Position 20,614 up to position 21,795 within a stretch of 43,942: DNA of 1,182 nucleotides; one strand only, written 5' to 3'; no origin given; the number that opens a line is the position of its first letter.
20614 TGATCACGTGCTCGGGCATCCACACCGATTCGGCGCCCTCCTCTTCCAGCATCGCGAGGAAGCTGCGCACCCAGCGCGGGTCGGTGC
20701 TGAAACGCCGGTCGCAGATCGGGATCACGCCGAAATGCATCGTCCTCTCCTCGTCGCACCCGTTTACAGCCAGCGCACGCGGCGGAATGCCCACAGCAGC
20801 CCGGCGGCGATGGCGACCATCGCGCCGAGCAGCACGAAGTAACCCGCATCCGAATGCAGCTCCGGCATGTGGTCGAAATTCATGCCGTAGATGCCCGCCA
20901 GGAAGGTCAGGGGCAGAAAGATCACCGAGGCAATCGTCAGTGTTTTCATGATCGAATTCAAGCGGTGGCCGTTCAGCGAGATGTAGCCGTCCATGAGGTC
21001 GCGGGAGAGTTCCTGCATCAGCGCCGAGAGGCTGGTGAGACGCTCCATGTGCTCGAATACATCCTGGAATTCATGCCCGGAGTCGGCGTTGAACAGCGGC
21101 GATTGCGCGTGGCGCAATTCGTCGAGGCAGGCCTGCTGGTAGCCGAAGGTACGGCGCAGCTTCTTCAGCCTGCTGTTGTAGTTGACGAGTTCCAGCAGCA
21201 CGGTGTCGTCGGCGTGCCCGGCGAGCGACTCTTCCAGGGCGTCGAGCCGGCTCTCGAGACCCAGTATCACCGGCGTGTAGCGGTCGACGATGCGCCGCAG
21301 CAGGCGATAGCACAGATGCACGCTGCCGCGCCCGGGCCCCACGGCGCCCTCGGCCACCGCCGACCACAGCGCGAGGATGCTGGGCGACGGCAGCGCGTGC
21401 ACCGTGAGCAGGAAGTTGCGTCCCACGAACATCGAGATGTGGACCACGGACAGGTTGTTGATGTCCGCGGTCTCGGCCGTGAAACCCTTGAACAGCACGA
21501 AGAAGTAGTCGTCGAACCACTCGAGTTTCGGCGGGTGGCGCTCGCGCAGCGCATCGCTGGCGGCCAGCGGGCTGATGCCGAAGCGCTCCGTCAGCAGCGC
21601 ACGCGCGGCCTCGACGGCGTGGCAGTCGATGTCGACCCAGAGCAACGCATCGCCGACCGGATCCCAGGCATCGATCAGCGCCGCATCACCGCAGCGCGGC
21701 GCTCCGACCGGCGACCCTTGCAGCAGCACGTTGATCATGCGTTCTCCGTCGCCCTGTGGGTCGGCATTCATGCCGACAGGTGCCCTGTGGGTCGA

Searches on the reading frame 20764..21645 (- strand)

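Call 9: search_protein_families(library=ncbifam, proteins=[window:20764-21645:-], max_evalue=0.00001)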
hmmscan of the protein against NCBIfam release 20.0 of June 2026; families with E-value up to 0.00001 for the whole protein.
window:20764-21645:- (293 aa): 2 families
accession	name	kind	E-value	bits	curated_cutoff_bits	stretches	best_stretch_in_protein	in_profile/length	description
TIGR00383.1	corA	equivalog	2.3e-58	198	200.75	1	2-293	30-320/320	magnesium/cobalt transporter CorA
NF007092.0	PRK09546.1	equivalog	1.2e-12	47.7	292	1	3-293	42-327/327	zinc transporter ZntB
